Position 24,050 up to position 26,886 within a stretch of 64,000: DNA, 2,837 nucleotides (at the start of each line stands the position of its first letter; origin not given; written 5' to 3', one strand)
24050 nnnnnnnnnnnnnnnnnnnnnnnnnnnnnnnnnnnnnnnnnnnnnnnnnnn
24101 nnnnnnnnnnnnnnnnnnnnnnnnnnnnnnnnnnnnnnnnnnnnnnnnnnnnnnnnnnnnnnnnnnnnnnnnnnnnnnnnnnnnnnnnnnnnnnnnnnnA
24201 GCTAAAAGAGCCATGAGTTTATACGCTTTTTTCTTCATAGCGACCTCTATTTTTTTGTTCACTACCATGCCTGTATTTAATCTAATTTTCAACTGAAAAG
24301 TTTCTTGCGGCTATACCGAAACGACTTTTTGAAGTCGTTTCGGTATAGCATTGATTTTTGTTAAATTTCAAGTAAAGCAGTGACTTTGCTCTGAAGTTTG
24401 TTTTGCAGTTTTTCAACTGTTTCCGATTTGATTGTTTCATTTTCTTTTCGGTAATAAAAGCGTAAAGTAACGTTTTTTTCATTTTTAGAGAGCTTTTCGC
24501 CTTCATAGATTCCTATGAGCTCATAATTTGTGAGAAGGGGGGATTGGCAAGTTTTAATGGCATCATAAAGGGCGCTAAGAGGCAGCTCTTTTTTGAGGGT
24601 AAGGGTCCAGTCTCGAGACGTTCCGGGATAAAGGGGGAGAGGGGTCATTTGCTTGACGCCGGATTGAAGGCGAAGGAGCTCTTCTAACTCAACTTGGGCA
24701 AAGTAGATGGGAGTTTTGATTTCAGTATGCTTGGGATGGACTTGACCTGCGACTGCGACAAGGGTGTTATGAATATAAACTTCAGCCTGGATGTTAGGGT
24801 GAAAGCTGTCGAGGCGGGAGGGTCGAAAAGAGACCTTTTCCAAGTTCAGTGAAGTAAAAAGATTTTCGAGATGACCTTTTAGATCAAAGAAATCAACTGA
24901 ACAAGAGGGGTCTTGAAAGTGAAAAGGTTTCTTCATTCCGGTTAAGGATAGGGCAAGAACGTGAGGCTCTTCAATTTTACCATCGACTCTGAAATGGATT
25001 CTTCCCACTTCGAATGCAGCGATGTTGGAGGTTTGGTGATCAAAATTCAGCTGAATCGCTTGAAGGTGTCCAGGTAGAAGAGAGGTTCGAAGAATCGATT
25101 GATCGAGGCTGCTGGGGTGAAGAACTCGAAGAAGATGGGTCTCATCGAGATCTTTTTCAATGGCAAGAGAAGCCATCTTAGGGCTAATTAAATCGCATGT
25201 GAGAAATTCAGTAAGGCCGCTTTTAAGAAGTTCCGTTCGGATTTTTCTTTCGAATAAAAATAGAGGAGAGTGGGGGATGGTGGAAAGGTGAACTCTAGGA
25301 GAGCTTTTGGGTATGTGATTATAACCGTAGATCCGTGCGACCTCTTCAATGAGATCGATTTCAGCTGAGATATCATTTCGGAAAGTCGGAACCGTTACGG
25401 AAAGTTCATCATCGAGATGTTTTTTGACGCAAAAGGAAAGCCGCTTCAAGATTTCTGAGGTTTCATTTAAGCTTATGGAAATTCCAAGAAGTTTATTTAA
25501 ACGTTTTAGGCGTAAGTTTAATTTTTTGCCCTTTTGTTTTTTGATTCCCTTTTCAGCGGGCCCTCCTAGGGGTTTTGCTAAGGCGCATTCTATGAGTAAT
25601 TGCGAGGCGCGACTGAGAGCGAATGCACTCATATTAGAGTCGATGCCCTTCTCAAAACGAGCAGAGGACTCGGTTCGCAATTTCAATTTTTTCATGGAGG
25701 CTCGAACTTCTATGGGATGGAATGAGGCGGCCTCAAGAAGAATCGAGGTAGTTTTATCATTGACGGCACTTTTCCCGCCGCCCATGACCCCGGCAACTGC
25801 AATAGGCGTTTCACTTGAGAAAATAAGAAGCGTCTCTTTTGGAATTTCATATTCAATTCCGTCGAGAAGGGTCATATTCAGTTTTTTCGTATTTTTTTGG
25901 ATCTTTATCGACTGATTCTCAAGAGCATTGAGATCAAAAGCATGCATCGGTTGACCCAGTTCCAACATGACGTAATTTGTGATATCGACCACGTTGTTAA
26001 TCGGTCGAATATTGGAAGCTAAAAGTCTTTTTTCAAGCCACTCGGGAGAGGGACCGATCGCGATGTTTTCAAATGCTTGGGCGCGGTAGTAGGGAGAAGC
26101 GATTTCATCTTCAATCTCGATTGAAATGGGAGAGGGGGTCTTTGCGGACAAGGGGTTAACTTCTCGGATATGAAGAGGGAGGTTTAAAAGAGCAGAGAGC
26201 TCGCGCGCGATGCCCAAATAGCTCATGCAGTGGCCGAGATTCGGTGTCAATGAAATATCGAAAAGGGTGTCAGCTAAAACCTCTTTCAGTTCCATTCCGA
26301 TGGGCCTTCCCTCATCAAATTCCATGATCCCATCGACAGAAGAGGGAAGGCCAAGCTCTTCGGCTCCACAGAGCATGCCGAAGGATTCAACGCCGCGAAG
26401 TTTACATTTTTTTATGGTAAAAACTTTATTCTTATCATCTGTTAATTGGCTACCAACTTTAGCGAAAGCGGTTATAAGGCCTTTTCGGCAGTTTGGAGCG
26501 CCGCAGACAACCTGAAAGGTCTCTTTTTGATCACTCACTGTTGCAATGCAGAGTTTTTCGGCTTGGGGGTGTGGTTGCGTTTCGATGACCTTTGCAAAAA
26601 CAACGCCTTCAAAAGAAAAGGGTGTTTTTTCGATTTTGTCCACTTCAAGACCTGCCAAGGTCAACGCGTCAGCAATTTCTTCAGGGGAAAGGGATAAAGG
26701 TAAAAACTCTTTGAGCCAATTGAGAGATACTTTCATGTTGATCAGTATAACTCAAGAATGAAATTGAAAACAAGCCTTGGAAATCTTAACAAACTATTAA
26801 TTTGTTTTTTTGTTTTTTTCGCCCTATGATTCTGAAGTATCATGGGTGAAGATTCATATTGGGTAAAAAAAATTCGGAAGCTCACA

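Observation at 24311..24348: Perfect 17-bp / 4-nt-loop hairpin built from two family-A arms, just after pheT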

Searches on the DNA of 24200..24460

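Call 31: search_rna_families(source=window, start=24200, end=24460, threshold=evalue, max_evalue=1)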
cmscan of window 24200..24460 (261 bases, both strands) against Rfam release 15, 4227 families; matches with E-value up to 1: 7.
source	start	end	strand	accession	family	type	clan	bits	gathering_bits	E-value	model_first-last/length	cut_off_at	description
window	24305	24353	-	RF00937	mir-653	Gene; miRNA;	-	23.2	77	0.016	1-78/78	no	mir-653 microRNA precursor family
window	24232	24348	-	RF03019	RT-16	Gene; sRNA;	-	21.2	50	0.41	1-158/158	no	RT-16 RNA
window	24314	24347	+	RF03697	mir-722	Gene; miRNA;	-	20.4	81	0.14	1-67/67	no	mir-722 microRNA precursor family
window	24227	24347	-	RF03025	RT-4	Gene; sRNA;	-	19.5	73.5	0.33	1-118/118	no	RT-4 RNA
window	24313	24368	-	RF01822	RsaJ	Gene; sRNA;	-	19.3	100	0.012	232-287/287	no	RNA Staph. aureus A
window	24310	24349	-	RF03491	mir-3146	Gene; miRNA;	-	18.4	96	0.5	16-63/79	no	mir-3146 microRNA precursor family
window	24226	24357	-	RF02842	RefA1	Gene; sRNA;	-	15.5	94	0.35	1-222/222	no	Enterococcus sRNA A1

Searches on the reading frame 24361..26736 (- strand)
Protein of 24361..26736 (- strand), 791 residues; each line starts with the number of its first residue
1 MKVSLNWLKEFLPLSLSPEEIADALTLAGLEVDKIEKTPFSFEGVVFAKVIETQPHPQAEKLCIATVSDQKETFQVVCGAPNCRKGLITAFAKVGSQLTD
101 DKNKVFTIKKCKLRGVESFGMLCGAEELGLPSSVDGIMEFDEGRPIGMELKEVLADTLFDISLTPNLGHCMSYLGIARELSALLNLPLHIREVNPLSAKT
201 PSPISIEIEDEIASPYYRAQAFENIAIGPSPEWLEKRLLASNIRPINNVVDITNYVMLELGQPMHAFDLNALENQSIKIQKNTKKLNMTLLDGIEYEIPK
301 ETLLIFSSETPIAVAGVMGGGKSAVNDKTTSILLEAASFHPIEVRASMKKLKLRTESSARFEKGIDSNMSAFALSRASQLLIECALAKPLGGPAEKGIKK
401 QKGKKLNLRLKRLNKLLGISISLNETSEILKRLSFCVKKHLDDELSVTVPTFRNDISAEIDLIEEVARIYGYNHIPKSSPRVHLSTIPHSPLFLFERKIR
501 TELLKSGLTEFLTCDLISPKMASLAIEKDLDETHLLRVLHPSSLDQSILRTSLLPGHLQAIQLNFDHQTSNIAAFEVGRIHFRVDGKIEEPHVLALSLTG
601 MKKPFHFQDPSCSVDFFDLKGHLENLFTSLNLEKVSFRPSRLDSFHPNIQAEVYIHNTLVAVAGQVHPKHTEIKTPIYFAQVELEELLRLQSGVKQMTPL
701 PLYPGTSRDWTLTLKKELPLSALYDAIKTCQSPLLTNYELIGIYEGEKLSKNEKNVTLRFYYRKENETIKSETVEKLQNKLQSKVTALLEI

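Call 10: find_encoding_contigs(protein=window:24361-26736:-, flank=10000, max_places=6)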
Protein window:24361-26736:- (791 aa): 1 contig read that carries it; 1 place shown.
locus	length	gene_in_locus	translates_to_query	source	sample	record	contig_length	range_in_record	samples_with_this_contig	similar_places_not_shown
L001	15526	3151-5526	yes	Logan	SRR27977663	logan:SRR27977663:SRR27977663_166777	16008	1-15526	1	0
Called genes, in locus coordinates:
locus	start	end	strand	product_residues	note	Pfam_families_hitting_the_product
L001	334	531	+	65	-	PF01809:YidD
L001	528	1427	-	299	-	-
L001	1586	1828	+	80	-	-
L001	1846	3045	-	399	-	PF01476:LysM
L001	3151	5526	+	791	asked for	PF01588:tRNA_bind, PF03483:B3_4, PF03484:B5, PF17759:tRNA_synthFbeta, PF03147:FDX-ACB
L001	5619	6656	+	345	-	PF07661:MORN_2 (faint)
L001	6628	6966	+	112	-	-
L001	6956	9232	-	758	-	PF00176:SNF2-rel_dom, PF04851:ResIII, PF00271:Helicase_C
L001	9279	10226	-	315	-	PF17773:UPF0176_N, PF00581:Rhodanese, PF12368:Rhodanese_C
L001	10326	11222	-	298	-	PF02661:Fic (weak)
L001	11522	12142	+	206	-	PF00163:Ribosomal_S4, PF01479:S4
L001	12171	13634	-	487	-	PF03023:MurJ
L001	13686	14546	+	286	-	PF01261:AP_endonuc_2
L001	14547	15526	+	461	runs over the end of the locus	PF01336:tRNA_anti-codon, PF00152:tRNA-synt_2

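Call 11: search_protein_families(library=pfam, proteins=[window:24361-26736:-])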
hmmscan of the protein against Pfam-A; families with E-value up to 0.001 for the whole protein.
window:24361-26736:- (791 aa): 5 families
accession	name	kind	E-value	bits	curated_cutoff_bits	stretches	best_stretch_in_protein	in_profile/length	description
PF03483.22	B3_4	-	1.4e-59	201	29.3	1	214-384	2-172/174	B3/4 domain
PF17759.6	tRNA_synthFbeta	-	7.9e-47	159.9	22.4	1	475-683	1-213/214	Phenylalanyl tRNA synthetase beta chain CLM domain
PF03484.21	B5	-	1e-26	93.4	28.6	1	407-472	2-67/67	tRNA synthetase B5 domain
PF03147.19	FDX-ACB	-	8e-17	61.9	31.1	1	701-787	1-87/94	Ferredoxin-fold anticodon binding domain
PF01588.26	tRNA_bind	-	5.1e-16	59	27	1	45-148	1-95/96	Putative tRNA binding domain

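Call 19: find_related_loci(query=window:24361-26736:-, collection=metagenome_contigs, flank=4000)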
Query window:24361-26736:- (791 aa) in metagenome_contigs; peptide patterns used: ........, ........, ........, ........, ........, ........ (x = any residue, [..] = any of these).
600 stretches matched a pattern, but none encodes a relative of the query by tblastn (E <= 1e-3).
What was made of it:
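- Tried and rejected: The metagenome scan with PheT found no relatives (call 19).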

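Call 22: find_homologous_proteins(query=window:24361-26736:-, max_evalue=1e-100)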
Query window:24361-26736:- (791 aa): 6078 proteins with E <= 1e-100 among 8000 candidates; the best 120 are listed.
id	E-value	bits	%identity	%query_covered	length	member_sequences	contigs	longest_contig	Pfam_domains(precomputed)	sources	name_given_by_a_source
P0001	0.0e+0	1757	100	100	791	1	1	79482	PF03483.23,PF03147.20,PF03484.22,PF17759.7,PF01588.27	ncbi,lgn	ncbi:MAG: phenylalanine--tRNA ligase subunit beta [Simkaniaceae bacterium]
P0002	1.2e-250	852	52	100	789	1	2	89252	PF03483.23,PF03147.20,PF03484.22,PF17759.7,PF01588.27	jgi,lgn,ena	-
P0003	1.4e-245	835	51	100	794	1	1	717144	PF03483.23,PF03147.20,PF03484.22,PF17759.7,PF01588.27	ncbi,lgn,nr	ncbi:MAG: phenylalanine--tRNA ligase subunit beta [Candidatus Algichlamydia australiensis]|nr:phenyl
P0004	2.1e-244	831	51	99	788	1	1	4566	PF03483.23,PF03147.20,PF03484.22,PF17759.7,PF01588.27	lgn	-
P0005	1.3e-241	822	49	99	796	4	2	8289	PF03483.23,PF03147.20,PF03484.22,PF17759.7,PF01588.27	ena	-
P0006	2.2e-241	822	49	99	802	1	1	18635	PF03483.23,PF03147.20,PF03484.22,PF17759.7,PF01588.27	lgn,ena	-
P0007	5.1e-241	820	50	99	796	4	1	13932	PF03483.23,PF03147.20,PF03484.22,PF17759.7,PF01588.27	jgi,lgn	-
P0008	6.7e-239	813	50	99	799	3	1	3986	PF03483.23,PF03147.20,PF03484.22,PF17759.7,PF01588.27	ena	-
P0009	8.0e-239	813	51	99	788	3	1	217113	PF03483.23,PF03147.20,PF03484.22,PF17759.7,PF01588.27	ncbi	ncbi:MAG: phenylalanine--tRNA ligase subunit beta [Chlamydiales bacterium]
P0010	1.0e-238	813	49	99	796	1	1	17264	PF03483.23,PF03147.20,PF03484.22,PF17759.7,PF01588.27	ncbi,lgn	-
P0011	1.1e-238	813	49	99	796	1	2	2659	PF03483.23,PF03147.20,PF03484.22,PF17759.7,PF01588.27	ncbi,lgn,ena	-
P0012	8.0e-238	810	51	99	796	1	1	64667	PF03483.23,PF03147.20,PF03484.22,PF17759.7,PF01588.27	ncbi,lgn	-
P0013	9.0e-238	810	49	99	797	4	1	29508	PF03483.23,PF03147.20,PF03484.22,PF17759.7,PF01588.27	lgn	-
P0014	1.6e-237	809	49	99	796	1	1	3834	PF03483.23,PF03147.20,PF03484.22,PF17759.7,PF01588.27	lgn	-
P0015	4.1e-237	807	48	100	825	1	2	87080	PF03483.23,PF03147.20,PF03484.22,PF17759.7,PF01588.27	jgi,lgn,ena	-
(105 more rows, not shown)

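Call 24: find_encoding_contigs(protein=P0002, flank=3000, max_places=2)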
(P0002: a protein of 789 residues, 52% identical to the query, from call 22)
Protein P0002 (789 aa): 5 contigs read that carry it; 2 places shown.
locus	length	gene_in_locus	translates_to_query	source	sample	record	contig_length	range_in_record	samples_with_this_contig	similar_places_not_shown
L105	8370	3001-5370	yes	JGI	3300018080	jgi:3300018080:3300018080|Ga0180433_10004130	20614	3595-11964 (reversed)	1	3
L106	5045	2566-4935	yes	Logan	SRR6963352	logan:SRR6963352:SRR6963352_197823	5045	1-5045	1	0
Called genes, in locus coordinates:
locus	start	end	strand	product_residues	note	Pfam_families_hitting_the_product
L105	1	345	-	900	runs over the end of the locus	PF17652:Glyco_hydro81C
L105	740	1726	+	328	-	-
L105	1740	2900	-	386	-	PF01476:LysM, PF23473:LysM3_LYK4_5 (weak)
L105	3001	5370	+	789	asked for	PF01588:tRNA_bind, PF03483:B3_4, PF03484:B5, PF17759:tRNA_synthFbeta, PF03147:FDX-ACB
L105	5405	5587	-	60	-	-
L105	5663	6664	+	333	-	PF07661:MORN_2 (faint)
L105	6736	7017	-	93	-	PF13083:KH_KhpA-B, PF00013:KH_1 (weak)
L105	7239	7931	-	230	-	-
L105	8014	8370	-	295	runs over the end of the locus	PF01479:S4 (faint), PF00849:PseudoU_synth_2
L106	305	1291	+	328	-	-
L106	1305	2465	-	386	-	PF01476:LysM, PF23473:LysM3_LYK4_5 (weak)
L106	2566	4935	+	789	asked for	PF01588:tRNA_bind, PF03483:B3_4, PF03484:B5, PF17759:tRNA_synthFbeta, PF03147:FDX-ACB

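Call 25: find_encoding_contigs(protein=P0003, flank=3000, max_places=2)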
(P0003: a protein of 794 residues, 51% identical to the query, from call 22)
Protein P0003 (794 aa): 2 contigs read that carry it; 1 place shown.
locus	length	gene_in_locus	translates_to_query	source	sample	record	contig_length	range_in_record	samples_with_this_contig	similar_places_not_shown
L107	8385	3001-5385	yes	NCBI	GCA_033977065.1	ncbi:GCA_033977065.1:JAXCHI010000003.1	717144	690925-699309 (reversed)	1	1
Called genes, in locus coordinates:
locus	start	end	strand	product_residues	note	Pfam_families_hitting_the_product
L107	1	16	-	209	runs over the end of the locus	PF02482:Ribosomal_S30AE, PF16321:Ribosom_S30AE_C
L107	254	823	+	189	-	PF11967:RecO_N, PF02565:RecO_C (weak)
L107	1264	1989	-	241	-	-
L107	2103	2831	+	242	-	PF00685:Sulfotransfer_1 (weak)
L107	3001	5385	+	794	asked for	PF01588:tRNA_bind, PF03483:B3_4, PF03484:B5, PF17759:tRNA_synthFbeta, PF03147:FDX-ACB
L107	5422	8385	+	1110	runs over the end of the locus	-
